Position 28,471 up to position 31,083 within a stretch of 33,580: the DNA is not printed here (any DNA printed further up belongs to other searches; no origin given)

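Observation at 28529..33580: Ter-type operon: YceG-like, TelA, TerD, divergent TerD and a P-type ATPase, with no TerC or TerB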

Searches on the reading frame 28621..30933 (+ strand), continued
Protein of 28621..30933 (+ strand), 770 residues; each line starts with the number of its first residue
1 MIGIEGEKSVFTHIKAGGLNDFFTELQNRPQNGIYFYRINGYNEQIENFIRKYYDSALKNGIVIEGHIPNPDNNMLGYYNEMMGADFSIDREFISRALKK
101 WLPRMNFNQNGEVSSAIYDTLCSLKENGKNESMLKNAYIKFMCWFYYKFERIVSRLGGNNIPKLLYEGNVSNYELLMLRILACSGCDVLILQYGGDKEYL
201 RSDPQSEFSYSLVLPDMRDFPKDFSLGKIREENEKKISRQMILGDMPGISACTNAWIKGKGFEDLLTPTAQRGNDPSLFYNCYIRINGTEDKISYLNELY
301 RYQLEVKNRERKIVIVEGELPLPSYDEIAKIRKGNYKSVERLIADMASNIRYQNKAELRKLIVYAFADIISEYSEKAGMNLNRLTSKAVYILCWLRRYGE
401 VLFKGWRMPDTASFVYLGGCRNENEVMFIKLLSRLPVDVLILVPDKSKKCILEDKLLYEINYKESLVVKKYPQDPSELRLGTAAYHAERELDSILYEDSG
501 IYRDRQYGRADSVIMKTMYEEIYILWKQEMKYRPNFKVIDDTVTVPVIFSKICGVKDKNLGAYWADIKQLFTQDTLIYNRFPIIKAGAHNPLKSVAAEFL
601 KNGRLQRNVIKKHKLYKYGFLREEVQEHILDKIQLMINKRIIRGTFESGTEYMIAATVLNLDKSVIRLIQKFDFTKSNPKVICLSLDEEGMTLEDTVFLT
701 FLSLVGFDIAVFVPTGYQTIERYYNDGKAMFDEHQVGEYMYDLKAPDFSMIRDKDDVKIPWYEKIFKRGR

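Call 22: search_protein_families(library=ncbifam, proteins=[L007:5228-7990:+, window:28621-30933:+], max_evalue=0.001)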
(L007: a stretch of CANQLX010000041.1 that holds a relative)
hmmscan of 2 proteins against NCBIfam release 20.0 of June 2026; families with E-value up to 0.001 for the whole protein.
L007:5228-7990:+ (920 aa): 22 families
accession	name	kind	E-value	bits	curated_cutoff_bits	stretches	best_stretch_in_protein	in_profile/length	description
TIGR01517.1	ATPase-IIB_Ca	equivalog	6.1e-155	517.7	507.05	1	11-904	49-872/882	calcium-translocating P-type ATPase, PMCA-type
TIGR01522.1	ATPase-IIA2_Ca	equivalog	2.1e-121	406.3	798.3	2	296-914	265-851/854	calcium-transporting P-type ATPase, PMR1-type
TIGR01116.1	ATPase-IIA1_Ca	equivalog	2.7e-109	366.5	703.4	1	48-911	2-796/799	calcium-translocating P-type ATPase, SERCA-type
TIGR01494.1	ATPase_P-type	subfamily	4.7e-77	259.5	62.3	4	603-714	358-464/478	HAD-IC family P-type ATPase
TIGR01647.1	ATPase-IIIA_H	equivalog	7.2e-77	259.2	615.5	1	17-732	1-635/755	plasma-membrane proton-efflux P-type ATPase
TIGR01106.1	ATPase-IIC_X-K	subfamily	6.7e-76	256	946.1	1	4-778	23-837/997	Na,H/K antiporter P-type ATPase subunit alpha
TIGR01523.1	ATPase-IID_K-Na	equivalog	1.5e-74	251.2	645.05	2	412-781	455-848/997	potassium/sodium efflux P-type ATPase, fungal-type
TIGR01524.1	ATPase-IIIB_Mg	equivalog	1.4e-70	238.2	610.75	2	297-766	283-736/867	magnesium-translocating P-type ATPase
TIGR01525.1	ATPase-IB_hvy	subfamily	1.3e-63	215.7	346.25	2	60-580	4-427/560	heavy metal translocating P-type ATPase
NF011702.0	PRK15122.1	subfamily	5.2e-60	203.4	975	2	297-768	320-777/907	magnesium-translocating P-type ATPase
TIGR01657.1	P-ATPase-V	hypoth_equivalog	4.6e-54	183.4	618.25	3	593-789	765-953/1055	ATP13A2 family polyamine export P-type ATPase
TIGR01511.1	ATPase-IB1_Cu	subfamily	2.2e-51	175.4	397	4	608-712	408-509/542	copper-translocating P-type ATPase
TIGR01512.1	ATPase-IB2_Cd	subfamily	9.7e-47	159.8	313.5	4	610-711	367-465/494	cadmium family heavy metal-translocating P-type ATPase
TIGR01497.1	kdpB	equivalog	2.7e-39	134.8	527.9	4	610-707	488-585/675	potassium-transporting ATPase subunit KdpB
NF007952.0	PRK10671.1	equivalog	8.8e-38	130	1316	3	595-711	681-797/838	copper-exporting P-type ATPase CopA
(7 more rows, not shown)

window:28621-30933:+ (770 aa): 0 families

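Call 27: search_protein_families(library=pfam, proteins=[L029:18223-19041:+, L030:9384-9980:+, L037:7831-9291:+, L074:6606-7574:-, L048:1177-2238:+, L052:3150-4274:+, L043:19567-20298:-, L059:5763-6773:+, L007:8080-8913:-], max_evalue=0.01)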
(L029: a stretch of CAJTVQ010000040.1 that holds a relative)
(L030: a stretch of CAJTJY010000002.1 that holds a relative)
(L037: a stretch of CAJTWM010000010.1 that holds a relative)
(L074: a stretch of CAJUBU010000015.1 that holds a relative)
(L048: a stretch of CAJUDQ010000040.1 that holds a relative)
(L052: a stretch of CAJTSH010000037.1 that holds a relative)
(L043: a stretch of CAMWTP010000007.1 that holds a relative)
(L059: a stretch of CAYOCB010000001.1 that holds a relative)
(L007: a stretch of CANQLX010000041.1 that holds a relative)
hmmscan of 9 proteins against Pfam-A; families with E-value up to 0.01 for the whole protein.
L029:18223-19041:+ (272 aa): 3 families
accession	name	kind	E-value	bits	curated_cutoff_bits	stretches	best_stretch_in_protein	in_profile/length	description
PF08282.18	Hydrolase_3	-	3.6e-09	37.2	20.9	1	120-242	103-227/255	haloacid dehalogenase-like hydrolase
PF05116.19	S6PP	-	8.2e-05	22.7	20.3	1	175-241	133-204/247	Sucrose-6F-phosphate phosphohydrolase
PF00702.32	Hydrolase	-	0.00069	20.5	26.4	1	107-237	53-190/191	haloacid dehalogenase-like hydrolase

L030:9384-9980:+ (198 aa): 1 family
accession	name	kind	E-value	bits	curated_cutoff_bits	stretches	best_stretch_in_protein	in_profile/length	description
PF01694.28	Rhomboid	-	1.4e-20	74.4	22.6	1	56-188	4-140/143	Rhomboid domain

L037:7831-9291:+ (486 aa): 3 families
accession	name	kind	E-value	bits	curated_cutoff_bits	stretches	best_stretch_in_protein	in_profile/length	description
PF13365.12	Trypsin_2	-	1.1e-24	88.2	27.6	1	325-456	1-144/144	Trypsin-like peptidase domain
PF00089.32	Trypsin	-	2.8e-10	40.8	20.6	1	324-469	26-209/220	Trypsin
PF14266.11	YceG_bac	-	4.8e-07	30.1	25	1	66-225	45-204/250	YceG domain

L074:6606-7574:- (322 aa): 1 family
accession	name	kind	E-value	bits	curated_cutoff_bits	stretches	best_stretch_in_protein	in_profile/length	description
PF15617.12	C-C_Bond_Lyase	-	2.9e-89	299.9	28.4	1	6-318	3-320/320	C-C_Bond_Lyase of the TIM-Barrel fold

L048:1177-2238:+ (353 aa): 2 families
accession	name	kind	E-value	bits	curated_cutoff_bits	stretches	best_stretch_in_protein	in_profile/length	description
PF11202.14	StiP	-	6.8e-104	346.9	28.7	1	7-250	1-244/245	Tellurite-like stress resistance cysteine protease StiP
PF15608.11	PELOTA_1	-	2.1e-31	107.9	25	1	268-349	2-81/81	PELOTA RNA binding domain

L052:3150-4274:+ (374 aa): 4 families
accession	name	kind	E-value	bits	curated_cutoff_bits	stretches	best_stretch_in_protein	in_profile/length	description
PF15609.12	PRTase_2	-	9.5e-47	159.4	28.8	1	11-184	2-176/188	Phosphoribosyl transferase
PF12500.13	TRSP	-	1.2e-21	77.4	25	1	261-349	32-120/128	TRSP domain C terminus to PRTase_2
PF00156.33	Pribosyltran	-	6.4e-05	22.8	26.3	1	47-161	16-122/158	Phosphoribosyl transferase domain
PF24390.1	PRTase-CE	-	0.0012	19.2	27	1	111-195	103-179/253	PRTase-CE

L043:19567-20298:- (243 aa): 1 family
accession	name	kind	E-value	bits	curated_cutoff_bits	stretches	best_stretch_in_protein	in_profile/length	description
PF01987.23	AIM24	-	4.5e-19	69.4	25.7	1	6-222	3-204/205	Mitochondrial biogenesis AIM24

L059:5763-6773:+ (336 aa): 5 families
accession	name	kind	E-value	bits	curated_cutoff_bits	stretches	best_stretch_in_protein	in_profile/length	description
PF15632.11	ATPgrasp_Ter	-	1.4e-37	128.8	29.1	1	202-327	2-128/131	ATP-grasp in the biosynthetic pathway with Ter operon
PF21360.3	PylC-like_N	-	3.3e-06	27.6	27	1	27-98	22-95/96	PylC-like, N-terminal domain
PF02655.19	ATP-grasp_3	-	1.8e-05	25.3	23.2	1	110-287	2-159/160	ATP-grasp domain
PF14397.11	ATPgrasp_ST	-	0.00012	21.8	31.4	1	102-193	12-101/278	Sugar-transfer associated ATP-grasp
PF02786.22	CPSase_L_D2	-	0.0016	18.4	19.8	0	248-286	141-181/211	Carbamoyl-phosphate synthase L chain, ATP binding domain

L007:8080-8913:- (277 aa): 0 families

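Call 29: find_encoding_contigs(protein=P0072, flank=10000, max_places=1)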
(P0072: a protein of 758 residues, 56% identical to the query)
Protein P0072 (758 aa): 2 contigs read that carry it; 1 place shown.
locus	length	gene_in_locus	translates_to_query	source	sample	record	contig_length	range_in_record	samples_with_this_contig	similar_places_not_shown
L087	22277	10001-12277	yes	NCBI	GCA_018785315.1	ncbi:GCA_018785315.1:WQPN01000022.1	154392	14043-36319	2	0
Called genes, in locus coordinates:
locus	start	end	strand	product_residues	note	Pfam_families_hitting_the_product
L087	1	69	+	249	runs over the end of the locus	PF02463:SMC_N (faint), PF13476:AAA_23, PF13175:AAA_15, PF13304:AAA_21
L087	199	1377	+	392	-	PF12802:MarR_2 (weak), PF00480:ROK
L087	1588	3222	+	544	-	PF03609:EII-Sor, PF03613:EIID-AGA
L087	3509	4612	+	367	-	PF15609:PRTase_2, PF24390:PRTase-CE (weak), PF12500:TRSP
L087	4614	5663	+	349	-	PF11202:StiP, PF15608:PELOTA_1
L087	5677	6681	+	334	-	PF15632:ATPgrasp_Ter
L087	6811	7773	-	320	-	PF15617:C-C_Bond_Lyase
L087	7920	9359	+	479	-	PF14266:YceG_bac (weak), PF00089:Trypsin, PF13365:Trypsin_2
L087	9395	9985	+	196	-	PF01694:Rhomboid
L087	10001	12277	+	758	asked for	PF14266:YceG_bac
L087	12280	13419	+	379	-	PF05816:TelA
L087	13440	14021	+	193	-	PF02342:TerD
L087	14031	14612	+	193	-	PF02342:TerD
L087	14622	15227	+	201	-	PF02342:TerD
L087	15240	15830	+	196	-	PF02342:TerD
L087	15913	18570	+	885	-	PF00690:Cation_ATPase_N, PF00122:E1-E2_ATPase, PF00702:Hydrolase, PF13246:Cation_ATPase, PF08282:Hydrolase_3 (faint), PF00689:Cation_ATPase_C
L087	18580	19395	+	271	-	PF05116:S6PP (weak), PF08282:Hydrolase_3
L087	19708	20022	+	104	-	-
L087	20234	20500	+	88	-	-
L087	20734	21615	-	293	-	PF01263:Aldose_epim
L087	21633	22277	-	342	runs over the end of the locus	PF00356:LacI, PF00532:Peripla_BP_1, PF13377:Peripla_BP_3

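Call 30: find_encoding_contigs(protein=P0098, flank=10000, max_places=1)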
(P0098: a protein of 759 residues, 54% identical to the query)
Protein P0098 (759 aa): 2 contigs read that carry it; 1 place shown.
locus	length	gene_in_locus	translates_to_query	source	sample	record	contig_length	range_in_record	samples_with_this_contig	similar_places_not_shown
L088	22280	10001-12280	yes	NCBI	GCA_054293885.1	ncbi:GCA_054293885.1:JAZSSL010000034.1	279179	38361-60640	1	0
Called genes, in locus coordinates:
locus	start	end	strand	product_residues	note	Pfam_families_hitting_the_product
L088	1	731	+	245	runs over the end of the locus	PF00119:ATP-synt_A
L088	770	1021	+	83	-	PF00137:ATP-synt_C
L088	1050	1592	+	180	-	PF00430:ATP-synt_B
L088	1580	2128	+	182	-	PF00213:OSCP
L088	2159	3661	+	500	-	PF02874:ATP-synt_ab_N, PF09378:HAS-barrel (faint), PF00006:ATP-synt_ab, PF00306:ATP-synt_ab_C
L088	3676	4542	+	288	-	PF00231:ATP-synt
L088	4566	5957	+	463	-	PF02874:ATP-synt_ab_N, PF00006:ATP-synt_ab, PF22919:ATP-synt_VA_C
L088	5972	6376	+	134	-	PF02823:ATP-synt_DE_N, PF00401:ATP-synt_DE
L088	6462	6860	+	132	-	-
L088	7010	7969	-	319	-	PF15617:C-C_Bond_Lyase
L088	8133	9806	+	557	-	PF14266:YceG_bac (weak), PF00089:Trypsin, PF13365:Trypsin_2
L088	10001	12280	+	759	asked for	PF14266:YceG_bac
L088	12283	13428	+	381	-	PF05816:TelA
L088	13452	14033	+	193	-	PF02342:TerD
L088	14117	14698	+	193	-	PF02342:TerD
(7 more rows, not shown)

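Call 32: search_protein_families(library=padloc, proteins=[window:28621-30933:+, L007:5228-7990:+], max_evalue=0.001)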
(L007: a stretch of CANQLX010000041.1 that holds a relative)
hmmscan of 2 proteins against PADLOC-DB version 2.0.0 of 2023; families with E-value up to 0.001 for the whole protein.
window:28621-30933:+ (770 aa): 0 families

L007:5228-7990:+ (920 aa): 0 families
